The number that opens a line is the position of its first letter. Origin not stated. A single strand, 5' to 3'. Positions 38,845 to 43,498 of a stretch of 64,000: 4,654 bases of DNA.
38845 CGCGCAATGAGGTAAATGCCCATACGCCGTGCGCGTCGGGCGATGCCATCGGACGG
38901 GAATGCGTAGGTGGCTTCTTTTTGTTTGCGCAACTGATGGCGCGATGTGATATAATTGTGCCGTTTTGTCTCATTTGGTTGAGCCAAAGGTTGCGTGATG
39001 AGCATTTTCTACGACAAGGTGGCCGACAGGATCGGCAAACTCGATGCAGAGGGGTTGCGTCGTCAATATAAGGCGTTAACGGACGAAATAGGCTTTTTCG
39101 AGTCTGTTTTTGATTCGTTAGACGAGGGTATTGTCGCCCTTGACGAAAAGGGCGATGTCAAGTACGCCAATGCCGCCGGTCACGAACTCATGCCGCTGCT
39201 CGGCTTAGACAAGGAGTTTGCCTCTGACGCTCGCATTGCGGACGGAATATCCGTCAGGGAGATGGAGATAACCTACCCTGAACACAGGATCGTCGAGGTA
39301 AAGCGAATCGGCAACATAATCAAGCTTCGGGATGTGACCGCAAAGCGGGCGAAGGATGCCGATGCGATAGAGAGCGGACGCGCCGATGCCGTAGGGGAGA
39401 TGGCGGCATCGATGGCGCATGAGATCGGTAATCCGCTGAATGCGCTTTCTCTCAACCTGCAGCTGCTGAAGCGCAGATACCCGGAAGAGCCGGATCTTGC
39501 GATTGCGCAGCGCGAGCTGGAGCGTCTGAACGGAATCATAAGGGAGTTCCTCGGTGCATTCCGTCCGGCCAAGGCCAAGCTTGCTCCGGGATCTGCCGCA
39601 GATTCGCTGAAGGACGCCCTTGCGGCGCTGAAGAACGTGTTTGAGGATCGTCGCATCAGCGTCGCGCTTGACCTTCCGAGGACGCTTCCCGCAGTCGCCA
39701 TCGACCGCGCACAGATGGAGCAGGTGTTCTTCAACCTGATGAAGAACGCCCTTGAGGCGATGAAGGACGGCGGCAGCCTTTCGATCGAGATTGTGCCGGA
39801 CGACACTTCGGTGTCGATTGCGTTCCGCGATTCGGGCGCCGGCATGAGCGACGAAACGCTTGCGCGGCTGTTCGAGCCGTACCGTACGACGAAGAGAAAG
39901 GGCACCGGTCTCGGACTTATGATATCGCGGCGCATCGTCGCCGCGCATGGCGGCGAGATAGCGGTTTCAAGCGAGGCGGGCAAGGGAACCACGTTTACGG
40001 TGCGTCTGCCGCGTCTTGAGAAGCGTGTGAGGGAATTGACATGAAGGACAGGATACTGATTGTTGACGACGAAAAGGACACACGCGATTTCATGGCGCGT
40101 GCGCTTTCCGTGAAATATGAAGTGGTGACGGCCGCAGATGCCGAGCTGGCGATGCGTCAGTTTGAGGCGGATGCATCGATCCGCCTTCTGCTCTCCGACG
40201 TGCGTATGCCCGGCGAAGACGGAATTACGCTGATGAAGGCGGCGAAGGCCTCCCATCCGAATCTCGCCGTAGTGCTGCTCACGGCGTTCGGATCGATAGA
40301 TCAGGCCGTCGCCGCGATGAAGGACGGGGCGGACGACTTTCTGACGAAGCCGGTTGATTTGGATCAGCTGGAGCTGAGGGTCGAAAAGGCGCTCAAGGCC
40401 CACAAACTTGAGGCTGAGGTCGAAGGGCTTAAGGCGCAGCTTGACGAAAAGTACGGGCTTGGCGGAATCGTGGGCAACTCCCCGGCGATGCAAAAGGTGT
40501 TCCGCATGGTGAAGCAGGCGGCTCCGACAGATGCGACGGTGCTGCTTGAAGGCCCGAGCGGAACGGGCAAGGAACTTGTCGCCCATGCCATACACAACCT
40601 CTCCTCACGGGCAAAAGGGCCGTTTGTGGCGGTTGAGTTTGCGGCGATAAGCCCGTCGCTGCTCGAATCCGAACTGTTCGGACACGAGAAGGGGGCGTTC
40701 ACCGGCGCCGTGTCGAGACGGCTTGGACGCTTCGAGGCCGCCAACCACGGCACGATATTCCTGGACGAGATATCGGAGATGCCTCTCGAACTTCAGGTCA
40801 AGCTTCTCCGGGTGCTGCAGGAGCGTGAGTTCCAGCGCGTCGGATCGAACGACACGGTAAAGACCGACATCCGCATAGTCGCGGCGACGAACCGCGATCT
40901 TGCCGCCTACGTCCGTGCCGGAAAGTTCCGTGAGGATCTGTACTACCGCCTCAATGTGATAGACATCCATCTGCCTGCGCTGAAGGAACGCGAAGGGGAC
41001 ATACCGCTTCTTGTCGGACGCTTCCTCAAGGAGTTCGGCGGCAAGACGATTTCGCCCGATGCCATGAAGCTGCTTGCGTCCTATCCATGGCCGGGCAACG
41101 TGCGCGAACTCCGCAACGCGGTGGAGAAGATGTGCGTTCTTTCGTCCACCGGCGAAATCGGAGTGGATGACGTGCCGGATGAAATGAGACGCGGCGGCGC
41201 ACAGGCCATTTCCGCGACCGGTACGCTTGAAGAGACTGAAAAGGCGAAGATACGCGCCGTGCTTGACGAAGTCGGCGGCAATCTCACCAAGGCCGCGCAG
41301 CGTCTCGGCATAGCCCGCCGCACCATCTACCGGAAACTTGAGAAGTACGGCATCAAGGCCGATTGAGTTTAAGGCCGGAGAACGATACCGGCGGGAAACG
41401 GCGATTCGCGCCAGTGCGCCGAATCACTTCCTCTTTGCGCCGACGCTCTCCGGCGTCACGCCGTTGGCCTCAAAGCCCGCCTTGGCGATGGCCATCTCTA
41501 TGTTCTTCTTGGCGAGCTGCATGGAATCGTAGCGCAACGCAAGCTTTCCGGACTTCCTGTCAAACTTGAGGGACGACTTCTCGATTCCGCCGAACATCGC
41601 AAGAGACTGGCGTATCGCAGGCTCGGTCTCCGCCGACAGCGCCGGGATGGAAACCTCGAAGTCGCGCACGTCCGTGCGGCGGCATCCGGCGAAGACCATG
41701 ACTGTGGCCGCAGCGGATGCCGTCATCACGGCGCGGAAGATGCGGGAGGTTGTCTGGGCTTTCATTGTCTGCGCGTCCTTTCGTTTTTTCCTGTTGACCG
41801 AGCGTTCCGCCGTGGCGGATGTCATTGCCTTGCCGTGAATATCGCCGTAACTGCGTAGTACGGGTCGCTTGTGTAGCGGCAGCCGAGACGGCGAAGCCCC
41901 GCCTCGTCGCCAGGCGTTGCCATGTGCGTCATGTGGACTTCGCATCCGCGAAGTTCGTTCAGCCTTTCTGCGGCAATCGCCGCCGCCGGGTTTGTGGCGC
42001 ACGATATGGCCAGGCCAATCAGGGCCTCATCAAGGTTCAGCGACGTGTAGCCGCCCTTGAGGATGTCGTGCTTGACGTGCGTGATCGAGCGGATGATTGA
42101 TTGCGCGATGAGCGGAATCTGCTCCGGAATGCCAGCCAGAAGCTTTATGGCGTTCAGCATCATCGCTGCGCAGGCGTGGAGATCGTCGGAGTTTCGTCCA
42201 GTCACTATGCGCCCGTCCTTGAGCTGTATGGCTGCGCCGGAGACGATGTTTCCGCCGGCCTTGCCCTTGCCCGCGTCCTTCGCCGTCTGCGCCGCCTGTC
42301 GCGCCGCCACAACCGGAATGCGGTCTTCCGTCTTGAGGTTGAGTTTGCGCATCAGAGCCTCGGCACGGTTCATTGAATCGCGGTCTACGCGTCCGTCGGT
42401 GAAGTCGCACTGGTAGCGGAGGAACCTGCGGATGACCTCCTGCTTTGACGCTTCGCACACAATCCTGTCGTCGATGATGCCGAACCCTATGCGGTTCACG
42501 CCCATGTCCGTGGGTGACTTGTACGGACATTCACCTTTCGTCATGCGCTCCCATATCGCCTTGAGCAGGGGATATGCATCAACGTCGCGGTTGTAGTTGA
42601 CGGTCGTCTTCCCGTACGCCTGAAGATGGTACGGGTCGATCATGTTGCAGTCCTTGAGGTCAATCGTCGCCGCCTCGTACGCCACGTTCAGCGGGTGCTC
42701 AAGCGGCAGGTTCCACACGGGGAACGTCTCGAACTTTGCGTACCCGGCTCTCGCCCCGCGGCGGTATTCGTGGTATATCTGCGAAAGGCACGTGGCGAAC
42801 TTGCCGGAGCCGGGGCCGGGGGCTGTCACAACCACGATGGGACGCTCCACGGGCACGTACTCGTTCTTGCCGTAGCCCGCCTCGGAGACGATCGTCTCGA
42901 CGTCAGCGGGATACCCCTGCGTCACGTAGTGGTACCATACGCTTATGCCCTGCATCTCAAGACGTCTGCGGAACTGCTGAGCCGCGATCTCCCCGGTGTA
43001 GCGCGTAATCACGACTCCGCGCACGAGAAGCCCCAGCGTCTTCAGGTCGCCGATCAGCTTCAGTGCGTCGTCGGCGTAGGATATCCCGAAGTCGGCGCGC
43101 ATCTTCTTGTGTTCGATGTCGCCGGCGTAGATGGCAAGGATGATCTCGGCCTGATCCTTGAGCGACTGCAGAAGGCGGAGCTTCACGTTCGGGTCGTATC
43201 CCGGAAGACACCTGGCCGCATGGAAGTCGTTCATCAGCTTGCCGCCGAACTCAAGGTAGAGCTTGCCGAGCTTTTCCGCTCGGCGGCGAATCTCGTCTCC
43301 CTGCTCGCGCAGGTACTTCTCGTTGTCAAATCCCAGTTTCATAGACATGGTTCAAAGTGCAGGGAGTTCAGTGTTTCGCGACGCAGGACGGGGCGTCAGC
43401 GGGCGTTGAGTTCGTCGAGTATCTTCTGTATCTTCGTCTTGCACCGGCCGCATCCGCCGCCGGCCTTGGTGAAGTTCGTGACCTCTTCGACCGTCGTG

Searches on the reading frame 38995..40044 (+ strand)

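Call 93: search_protein_families(library=pfam, proteins=[window:38995-40044:+], max_evalue=0.00001)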
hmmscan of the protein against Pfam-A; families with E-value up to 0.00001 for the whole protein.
window:38995-40044:+ (349 aa): 2 families
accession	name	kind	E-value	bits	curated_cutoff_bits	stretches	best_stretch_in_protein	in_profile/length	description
PF02518.31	HATPase_c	-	3.7e-27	95.4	26.4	1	237-340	2-109/111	Histidine kinase-, DNA gyrase B-, and HSP90-like ATPase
PF00512.31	HisKA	-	6.4e-11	42.6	26.9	1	133-186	2-58/66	His Kinase A (phospho-acceptor) domain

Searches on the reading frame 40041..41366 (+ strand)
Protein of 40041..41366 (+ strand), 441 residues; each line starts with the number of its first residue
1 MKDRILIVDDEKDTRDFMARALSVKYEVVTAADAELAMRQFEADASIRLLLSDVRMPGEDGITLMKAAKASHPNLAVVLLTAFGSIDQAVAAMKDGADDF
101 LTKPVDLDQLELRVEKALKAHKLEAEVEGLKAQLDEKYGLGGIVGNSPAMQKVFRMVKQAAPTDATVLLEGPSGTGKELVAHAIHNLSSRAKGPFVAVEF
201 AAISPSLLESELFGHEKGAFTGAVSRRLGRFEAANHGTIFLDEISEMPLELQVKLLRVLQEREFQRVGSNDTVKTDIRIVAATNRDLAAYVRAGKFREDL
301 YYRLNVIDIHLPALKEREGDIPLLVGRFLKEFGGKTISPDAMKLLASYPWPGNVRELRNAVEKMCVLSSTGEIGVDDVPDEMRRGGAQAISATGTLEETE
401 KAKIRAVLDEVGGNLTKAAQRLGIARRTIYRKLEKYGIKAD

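Call 92: search_protein_families(library=pfam, proteins=[window:40041-41366:+], max_evalue=0.00001)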
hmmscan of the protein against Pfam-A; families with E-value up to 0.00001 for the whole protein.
window:40041-41366:+ (441 aa): 8 families
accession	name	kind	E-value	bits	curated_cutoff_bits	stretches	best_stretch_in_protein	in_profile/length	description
PF00158.32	Sigma54_activat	-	1.2e-73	246.8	20.2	1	143-310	1-168/168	Sigma-54 interaction domain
PF00072.30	Response_reg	-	1.8e-23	83.2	30.2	1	5-114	1-110/111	Response regulator receiver domain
PF25601.1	AAA_lid_14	-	2e-22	79.2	27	1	315-389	1-81/87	AAA+ ATPase lid domain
PF14532.12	Sigma54_activ_2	-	4.3e-22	79.3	25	1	144-314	1-138/138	Sigma-54 interaction domain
PF02954.25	HTH_8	-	1.7e-14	53.6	22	1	395-436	1-42/42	Bacterial regulatory protein, Fis family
PF07728.20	AAA_5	-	7.1e-09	36.2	22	1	167-285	2-123/139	AAA domain (dynein-related subfamily)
PF01078.27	Mg_chelatase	-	7.9e-06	25.8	20.3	0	222-286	93-159/207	Magnesium chelatase, subunit ChlI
PF00004.35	AAA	-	8.2e-06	26.7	21.2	0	167-285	1-110/131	ATPase family associated with various cellular activities (AAA)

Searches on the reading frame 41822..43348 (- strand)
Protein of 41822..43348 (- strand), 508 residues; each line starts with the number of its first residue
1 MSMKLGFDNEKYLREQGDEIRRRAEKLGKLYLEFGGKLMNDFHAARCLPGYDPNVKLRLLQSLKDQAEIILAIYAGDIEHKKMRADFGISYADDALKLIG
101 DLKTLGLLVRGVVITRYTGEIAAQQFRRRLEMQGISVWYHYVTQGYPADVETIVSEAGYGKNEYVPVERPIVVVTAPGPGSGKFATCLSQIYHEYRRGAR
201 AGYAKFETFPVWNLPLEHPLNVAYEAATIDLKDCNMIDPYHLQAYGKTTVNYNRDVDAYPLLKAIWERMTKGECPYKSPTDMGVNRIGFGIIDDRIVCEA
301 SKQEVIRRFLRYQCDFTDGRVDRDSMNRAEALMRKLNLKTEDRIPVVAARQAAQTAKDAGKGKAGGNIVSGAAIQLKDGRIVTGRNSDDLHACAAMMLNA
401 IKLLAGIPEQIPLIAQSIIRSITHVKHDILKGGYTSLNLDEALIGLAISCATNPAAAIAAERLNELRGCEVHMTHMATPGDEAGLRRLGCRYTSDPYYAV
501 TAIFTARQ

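Call 10: search_protein_families(library=pfam, proteins=[window:41822-43348:-], max_evalue=0.001)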
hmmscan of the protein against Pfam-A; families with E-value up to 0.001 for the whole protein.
window:41822-43348:- (508 aa): 2 families
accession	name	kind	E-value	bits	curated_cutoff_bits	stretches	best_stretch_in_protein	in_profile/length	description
PF08903.17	DUF1846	-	2.3e-158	526.7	27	1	6-336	2-332/333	Domain of unknown function DUF1846, N-terminal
PF20921.3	DUF1846_C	-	4e-48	163.4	27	1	342-503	2-152/153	Domain of unknown function DUF1846, C-terminal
